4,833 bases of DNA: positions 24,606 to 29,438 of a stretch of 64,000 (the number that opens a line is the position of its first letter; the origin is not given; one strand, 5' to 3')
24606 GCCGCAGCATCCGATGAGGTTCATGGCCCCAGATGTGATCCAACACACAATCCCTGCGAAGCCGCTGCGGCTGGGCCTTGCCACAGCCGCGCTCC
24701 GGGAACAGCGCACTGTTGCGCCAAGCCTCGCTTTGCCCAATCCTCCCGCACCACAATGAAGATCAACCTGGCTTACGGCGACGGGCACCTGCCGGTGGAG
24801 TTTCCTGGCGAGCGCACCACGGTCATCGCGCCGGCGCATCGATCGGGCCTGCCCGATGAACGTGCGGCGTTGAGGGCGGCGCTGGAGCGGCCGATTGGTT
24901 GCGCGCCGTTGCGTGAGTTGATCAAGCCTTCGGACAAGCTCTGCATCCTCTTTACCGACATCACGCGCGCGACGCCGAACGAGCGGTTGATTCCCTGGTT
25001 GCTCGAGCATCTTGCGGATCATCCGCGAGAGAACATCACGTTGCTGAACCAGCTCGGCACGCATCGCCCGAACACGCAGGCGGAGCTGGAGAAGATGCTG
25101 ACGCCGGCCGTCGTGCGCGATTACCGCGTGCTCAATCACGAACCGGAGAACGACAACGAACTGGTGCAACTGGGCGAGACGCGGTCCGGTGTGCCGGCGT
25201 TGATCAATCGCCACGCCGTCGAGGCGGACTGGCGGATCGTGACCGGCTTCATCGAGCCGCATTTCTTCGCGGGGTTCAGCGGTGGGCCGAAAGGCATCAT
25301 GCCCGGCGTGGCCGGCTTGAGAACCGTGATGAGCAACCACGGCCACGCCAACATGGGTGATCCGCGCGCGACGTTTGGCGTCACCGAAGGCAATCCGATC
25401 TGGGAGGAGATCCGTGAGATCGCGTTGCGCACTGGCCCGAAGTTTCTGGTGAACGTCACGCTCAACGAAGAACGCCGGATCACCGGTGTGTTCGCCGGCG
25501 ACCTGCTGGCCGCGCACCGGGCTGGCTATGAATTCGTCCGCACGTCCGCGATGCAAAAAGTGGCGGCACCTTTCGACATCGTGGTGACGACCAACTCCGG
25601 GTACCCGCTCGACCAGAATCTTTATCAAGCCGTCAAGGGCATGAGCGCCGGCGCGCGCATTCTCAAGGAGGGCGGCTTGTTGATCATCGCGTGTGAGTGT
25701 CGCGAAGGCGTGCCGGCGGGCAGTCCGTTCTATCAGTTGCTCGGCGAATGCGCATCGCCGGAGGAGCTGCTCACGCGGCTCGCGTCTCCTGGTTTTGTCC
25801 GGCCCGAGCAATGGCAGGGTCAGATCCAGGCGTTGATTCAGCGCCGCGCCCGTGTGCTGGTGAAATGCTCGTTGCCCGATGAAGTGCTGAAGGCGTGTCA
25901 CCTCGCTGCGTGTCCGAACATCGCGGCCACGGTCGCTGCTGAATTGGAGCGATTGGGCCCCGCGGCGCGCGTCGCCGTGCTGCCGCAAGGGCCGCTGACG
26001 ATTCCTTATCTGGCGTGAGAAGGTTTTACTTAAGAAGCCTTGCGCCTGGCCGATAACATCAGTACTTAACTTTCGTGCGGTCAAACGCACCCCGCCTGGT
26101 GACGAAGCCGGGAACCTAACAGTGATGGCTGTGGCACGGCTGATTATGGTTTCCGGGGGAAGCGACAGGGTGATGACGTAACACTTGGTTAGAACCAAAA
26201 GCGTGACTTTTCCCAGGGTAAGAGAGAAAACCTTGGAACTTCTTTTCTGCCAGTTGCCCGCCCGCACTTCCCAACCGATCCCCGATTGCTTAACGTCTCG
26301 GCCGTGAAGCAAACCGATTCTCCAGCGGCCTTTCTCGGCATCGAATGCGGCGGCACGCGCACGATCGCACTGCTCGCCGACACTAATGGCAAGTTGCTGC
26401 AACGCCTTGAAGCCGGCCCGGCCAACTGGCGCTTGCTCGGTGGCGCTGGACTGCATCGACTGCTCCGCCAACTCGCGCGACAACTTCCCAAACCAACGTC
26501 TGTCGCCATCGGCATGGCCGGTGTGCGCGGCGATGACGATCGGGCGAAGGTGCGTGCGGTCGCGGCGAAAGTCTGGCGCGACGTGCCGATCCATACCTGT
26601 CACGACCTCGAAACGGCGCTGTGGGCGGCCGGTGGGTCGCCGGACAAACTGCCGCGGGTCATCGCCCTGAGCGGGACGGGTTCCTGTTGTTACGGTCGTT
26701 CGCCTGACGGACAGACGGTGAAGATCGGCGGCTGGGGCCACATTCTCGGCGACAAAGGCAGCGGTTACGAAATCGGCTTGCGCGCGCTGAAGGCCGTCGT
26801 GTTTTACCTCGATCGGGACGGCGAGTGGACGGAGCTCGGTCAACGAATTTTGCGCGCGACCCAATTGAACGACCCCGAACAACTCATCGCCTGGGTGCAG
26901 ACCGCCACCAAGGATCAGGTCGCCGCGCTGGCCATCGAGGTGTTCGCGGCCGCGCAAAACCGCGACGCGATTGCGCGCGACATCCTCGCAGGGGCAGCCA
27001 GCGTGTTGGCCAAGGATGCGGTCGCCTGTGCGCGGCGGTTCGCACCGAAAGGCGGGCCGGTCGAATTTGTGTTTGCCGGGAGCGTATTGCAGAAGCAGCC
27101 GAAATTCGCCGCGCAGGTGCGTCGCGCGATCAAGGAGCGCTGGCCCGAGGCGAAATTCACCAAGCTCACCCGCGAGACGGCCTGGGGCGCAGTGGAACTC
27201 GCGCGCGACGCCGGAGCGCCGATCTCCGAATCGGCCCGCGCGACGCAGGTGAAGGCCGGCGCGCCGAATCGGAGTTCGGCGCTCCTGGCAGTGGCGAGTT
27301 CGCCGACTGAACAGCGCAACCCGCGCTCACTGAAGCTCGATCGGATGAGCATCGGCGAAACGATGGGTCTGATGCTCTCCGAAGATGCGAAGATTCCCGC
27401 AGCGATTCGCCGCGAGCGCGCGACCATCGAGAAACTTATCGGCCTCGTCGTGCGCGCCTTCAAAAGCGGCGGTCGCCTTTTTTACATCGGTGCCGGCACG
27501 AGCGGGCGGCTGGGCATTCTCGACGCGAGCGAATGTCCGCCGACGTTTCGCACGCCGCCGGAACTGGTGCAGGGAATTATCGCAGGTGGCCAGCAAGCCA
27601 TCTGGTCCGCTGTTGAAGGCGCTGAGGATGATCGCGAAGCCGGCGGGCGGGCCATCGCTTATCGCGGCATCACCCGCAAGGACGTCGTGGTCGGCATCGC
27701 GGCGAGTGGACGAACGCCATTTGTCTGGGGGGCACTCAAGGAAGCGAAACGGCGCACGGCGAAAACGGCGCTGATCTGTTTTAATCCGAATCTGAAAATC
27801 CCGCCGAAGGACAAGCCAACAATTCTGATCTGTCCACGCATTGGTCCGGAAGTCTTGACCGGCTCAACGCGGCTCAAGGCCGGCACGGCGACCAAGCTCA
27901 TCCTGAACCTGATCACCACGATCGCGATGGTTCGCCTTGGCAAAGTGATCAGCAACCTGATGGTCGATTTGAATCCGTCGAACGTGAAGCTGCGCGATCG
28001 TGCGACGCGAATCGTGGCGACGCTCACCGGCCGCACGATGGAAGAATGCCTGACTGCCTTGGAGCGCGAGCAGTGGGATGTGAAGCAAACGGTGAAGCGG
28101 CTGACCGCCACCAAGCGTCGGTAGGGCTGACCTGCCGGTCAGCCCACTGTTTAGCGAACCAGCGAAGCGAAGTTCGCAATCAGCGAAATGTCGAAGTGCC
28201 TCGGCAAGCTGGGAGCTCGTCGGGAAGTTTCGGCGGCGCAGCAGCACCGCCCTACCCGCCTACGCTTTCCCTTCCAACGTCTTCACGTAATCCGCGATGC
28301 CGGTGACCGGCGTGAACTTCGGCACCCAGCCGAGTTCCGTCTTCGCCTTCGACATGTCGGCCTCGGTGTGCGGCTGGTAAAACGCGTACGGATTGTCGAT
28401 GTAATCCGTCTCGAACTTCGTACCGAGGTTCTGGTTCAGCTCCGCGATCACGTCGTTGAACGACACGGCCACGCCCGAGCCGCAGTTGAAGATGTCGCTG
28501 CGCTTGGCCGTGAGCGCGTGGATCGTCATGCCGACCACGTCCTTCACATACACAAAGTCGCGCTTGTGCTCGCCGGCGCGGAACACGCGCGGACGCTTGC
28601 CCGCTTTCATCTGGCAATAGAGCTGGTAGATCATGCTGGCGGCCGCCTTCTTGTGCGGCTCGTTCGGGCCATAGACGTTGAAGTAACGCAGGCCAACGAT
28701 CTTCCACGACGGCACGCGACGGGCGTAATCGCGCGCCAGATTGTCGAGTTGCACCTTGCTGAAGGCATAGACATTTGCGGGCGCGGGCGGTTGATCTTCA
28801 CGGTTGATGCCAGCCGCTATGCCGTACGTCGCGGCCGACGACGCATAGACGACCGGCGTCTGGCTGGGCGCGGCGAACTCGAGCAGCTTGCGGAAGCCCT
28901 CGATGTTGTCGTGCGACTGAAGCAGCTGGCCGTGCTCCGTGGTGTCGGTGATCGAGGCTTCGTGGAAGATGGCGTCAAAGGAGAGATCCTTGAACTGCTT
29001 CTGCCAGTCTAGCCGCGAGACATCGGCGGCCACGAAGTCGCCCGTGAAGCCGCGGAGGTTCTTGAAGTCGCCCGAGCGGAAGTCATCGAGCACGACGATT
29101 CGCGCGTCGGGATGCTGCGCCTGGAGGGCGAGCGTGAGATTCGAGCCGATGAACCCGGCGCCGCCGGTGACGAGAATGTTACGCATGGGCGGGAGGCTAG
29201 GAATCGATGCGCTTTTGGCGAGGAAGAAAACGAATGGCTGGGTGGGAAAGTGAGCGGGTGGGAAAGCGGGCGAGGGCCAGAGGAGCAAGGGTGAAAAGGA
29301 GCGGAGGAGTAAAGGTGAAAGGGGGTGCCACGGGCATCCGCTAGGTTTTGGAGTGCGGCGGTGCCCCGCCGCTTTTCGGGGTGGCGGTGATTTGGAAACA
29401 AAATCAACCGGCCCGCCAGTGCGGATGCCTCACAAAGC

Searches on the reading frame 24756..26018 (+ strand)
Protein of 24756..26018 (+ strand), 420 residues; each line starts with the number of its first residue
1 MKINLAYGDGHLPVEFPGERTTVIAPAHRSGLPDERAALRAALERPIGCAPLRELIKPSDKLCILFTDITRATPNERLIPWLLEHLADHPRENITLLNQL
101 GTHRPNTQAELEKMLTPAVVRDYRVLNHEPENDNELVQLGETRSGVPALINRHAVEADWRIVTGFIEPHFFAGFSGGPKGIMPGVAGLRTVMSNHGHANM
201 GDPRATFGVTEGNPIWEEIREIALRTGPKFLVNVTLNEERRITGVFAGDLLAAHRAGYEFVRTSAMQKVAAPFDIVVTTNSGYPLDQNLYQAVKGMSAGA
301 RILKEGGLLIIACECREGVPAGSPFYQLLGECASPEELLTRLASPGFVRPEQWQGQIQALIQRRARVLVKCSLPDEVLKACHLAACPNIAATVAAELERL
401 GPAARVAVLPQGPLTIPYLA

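Call 100: search_protein_families(library=pfam, proteins=[window:24756-26018:+], max_evalue=0.0001)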
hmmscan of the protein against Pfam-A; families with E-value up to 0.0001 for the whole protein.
window:24756-26018:+ (420 aa): 2 families
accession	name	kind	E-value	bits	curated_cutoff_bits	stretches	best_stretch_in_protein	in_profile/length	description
PF09861.14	Lar_N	-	1.3e-61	207.9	23.3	1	7-206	1-202/204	Lactate racemase N-terminal domain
PF21113.2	LarA_C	-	8.5e-30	104.1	25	1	271-412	4-147/152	Lactate racemase C-terminal domain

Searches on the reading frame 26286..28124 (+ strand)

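Call 67: search_protein_families(library=pfam, proteins=[window:26286-28124:+], max_evalue=0.001)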
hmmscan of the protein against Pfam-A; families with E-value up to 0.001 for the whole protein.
window:26286-28124:+ (612 aa): 6 families
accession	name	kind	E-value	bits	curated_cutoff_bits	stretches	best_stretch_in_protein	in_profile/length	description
PF01869.26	BcrAD_BadFG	-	2.8e-28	99.6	31.5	1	17-304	1-269/271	BadF/BadG/BcrA/BcrD ATPase family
PF22645.1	GKRP_SIS_N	-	2.3e-17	63.2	27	1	383-485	4-110/113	Glucokinase regulatory protein N-terminal SIS domain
PF20741.3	GKRP-like_C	-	1.6e-06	29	27.7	1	557-606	2-51/100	C-terminal lid domain of glucokinase regulatory protein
PF22198.1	GKRP_SIS_2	-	7.2e-06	26.3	27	1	381-438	7-64/191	Glucokinase regulatory protein, second SIS domain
PF13580.11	SIS_2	-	7.9e-06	26.4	27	1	373-494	13-133/138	SIS domain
PF00480.26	ROK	-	0.00013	22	22.9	0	17-103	2-89/294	ROK family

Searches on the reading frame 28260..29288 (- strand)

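Call 99: search_protein_families(library=pfam, proteins=[window:28260-29288:-], max_evalue=0.0001)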
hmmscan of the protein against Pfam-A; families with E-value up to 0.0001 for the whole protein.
window:28260-29288:- (342 aa): 6 families
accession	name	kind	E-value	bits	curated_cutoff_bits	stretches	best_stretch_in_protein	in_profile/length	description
PF01370.27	Epimerase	-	5.8e-44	150.7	20.9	1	38-270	1-240/240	NAD dependent epimerase/dehydratase family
PF16363.11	GDP_Man_Dehyd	-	5.6e-29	102.1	27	1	39-331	1-329/332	GDP-mannose 4,6 dehydratase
PF01073.25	3Beta_HSD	-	3.7e-09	36.4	22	1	39-261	1-231/280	3-beta hydroxysteroid dehydrogenase/isomerase family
PF07993.18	NAD_binding_4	-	1.5e-07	31.3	20.1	0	99-247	82-250/258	Male sterility protein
PF04321.23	RmlD_sub_bind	-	3e-07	30.2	27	1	37-190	2-141/287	RmlD substrate binding domain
PF02719.21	Polysacc_synt_2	-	2.6e-05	24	20.2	0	38-293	1-252/293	Polysaccharide biosynthesis protein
